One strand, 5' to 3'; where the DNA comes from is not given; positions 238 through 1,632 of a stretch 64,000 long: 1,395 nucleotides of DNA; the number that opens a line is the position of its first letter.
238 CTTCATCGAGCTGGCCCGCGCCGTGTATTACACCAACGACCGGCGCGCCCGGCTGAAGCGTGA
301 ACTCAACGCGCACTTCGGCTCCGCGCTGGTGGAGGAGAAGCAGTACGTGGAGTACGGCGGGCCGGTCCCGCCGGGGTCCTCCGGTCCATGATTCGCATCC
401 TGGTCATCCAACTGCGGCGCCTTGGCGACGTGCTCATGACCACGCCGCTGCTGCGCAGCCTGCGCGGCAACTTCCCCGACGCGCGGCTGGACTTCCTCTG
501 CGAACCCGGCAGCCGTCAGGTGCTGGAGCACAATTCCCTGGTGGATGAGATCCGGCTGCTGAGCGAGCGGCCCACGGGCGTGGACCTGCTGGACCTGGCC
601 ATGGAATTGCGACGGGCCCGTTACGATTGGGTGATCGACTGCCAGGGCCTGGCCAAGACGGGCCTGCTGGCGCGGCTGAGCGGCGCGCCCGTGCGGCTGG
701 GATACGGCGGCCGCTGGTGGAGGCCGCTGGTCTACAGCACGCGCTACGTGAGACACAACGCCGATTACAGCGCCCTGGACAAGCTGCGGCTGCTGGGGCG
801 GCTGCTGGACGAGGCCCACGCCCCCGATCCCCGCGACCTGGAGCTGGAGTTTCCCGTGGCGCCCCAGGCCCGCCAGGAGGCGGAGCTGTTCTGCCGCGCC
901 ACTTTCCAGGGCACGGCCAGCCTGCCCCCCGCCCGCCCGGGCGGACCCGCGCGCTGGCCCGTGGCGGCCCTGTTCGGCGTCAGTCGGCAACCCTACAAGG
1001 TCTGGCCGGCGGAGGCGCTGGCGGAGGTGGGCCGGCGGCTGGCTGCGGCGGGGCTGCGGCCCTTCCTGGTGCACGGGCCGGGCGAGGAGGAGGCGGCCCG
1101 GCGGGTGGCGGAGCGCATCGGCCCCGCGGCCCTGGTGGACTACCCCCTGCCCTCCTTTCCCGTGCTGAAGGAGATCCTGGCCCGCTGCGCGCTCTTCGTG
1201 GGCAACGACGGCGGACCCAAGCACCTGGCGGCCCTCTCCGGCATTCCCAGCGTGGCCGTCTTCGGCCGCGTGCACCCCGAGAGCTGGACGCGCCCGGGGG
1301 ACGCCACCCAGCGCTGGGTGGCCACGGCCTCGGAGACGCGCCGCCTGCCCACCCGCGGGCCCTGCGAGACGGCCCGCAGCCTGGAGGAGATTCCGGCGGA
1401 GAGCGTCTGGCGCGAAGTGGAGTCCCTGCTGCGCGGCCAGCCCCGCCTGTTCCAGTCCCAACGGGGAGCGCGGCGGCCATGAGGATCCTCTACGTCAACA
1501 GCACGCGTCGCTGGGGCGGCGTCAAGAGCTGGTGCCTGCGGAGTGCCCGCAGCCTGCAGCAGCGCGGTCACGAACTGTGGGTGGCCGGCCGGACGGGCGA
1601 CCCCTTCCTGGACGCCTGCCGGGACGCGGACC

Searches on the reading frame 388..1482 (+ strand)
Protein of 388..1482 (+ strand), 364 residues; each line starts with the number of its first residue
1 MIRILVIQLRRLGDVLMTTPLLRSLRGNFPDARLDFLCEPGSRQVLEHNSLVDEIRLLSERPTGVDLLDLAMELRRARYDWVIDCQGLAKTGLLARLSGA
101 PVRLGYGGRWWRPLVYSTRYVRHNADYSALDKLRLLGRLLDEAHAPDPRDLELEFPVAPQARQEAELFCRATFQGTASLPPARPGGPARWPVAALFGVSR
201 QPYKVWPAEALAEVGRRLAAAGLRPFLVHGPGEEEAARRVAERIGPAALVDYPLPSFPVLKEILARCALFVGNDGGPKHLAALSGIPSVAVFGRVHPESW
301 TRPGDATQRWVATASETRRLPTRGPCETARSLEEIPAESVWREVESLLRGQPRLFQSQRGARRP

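Call 21: find_encoding_contigs(protein=window:388-1482:+, flank=10000, max_places=4)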
Protein window:388-1482:+ (364 aa): 2 contigs read that carry it; 2 places shown.
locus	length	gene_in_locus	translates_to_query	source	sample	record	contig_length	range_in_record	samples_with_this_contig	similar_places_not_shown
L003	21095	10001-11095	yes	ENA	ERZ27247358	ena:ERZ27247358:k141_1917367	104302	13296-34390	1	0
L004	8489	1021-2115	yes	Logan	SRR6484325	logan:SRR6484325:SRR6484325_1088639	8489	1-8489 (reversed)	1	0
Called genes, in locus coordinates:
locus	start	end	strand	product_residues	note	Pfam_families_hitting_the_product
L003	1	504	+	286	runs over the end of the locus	PF20560:MotA_N, PF01618:MotA_ExbB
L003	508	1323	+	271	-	PF13677:MotB_plug, PF00691:OmpA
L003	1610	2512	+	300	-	PF16881:LIAS_N, PF04055:Radical_SAM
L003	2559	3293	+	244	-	PF04191:PEMT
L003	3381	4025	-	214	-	PF01725:Ham1p_like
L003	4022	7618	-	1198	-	-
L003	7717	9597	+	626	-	PF00664:ABC_membrane, PF00005:ABC_tran, PF02463:SMC_N (faint)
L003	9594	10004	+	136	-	PF19662:DUF6165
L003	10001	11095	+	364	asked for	PF01075:Glyco_transf_9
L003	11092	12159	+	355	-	PF13439:Glyco_transf_4, PF00534:Glycos_transf_1, PF13692:Glyco_trans_1_4, PF13524:Glyco_trans_1_2 (weak)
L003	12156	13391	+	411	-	PF00534:Glycos_transf_1, PF13692:Glyco_trans_1_4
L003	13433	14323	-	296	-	-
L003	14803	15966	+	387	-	PF13356:Arm-DNA-bind_3 (weak), PF00589:Phage_integrase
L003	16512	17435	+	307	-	-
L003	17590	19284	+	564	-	-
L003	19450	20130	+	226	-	PF18967:PycTM (weak)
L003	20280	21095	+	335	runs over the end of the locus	-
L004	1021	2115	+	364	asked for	PF01075:Glyco_transf_9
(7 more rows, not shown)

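Call 100: find_homologous_proteins(query=L003:1610-2512:+, max_evalue=1e-30)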
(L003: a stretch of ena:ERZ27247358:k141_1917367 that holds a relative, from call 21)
Query L003:1610-2512:+ (300 aa): 8000 proteins with E <= 1e-30 among 8000 candidates; the best 120 are listed.
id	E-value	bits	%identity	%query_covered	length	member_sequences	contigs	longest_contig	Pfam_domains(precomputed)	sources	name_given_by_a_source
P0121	2.6e-199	678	100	100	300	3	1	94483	PF16881.11,PF04055.28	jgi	-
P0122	4.1e-184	629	92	100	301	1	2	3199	PF16881.11,PF04055.28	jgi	jgi:lipoic acid synthetase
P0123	2.3e-174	597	89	98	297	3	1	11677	PF16881.11,PF04055.28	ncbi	-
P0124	5.0e-169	579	86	100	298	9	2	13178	PF16881.11,PF04055.28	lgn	-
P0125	2.7e-167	573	84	100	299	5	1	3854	PF16881.11,PF04055.28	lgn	-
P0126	1.5e-164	564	83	100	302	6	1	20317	PF16881.11,PF04055.28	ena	-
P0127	3.4e-157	540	82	97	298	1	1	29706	PF16881.11,PF04055.28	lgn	-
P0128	1.0e-155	535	79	97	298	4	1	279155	PF16881.11,PF04055.28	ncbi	-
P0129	4.4e-153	527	93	84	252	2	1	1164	PF04055.28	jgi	jgi:lipoic acid synthetase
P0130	1.0e-150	519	78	97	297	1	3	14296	PF16881.11,PF04055.28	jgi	jgi:lipoyl synthase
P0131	1.1e-145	502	74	97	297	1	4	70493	PF16881.11,PF04055.28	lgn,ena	-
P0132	2.3e-145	501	74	97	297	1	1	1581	PF16881.11,PF04055.28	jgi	-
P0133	1.0e-142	493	73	94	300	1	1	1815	PF16881.11,PF04055.28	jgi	jgi:lipoyl synthase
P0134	1.7e-142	492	74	95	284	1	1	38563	PF16881.11,PF04055.28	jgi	jgi:lipoyl synthase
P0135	6.8e-137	474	70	99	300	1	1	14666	PF16881.11,PF04055.28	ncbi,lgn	-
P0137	4.4e-135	468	74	91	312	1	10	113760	PF16881.11,PF04055.28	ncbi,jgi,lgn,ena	-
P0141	1.4e-128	446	69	93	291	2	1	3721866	PF16881.11,PF04055.28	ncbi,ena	-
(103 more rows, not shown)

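Call 101: list_cluster_members(proteins=[P0123, P0128, P0141, P0137, P0001])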
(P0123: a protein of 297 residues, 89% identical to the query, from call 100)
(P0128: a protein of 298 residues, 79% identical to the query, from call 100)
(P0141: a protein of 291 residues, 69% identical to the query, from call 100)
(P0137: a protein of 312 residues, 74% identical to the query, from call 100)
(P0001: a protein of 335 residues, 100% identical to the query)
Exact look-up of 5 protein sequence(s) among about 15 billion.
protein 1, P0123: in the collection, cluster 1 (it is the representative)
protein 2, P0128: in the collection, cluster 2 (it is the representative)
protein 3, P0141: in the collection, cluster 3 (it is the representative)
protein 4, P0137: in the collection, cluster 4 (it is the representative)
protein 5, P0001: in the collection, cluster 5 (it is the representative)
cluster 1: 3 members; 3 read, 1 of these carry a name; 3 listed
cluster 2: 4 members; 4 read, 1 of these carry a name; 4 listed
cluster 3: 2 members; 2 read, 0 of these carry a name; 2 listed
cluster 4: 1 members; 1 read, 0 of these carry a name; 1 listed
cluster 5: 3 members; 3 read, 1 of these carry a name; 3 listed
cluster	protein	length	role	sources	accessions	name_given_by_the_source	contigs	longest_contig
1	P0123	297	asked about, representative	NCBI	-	-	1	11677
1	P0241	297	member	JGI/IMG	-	lipoic acid synthetase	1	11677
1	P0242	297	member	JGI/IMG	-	-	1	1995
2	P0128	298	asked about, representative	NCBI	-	-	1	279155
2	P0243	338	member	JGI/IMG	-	lipoic acid synthetase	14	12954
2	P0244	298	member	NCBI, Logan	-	-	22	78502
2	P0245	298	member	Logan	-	-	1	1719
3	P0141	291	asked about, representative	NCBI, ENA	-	-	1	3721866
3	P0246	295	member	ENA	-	-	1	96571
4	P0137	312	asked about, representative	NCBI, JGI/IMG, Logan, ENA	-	-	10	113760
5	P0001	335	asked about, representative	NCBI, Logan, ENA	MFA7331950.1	MAG: hypothetical protein WC326_12850 [Candidatus Delongbacteria bacterium]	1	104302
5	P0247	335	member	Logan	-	-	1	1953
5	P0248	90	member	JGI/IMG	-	-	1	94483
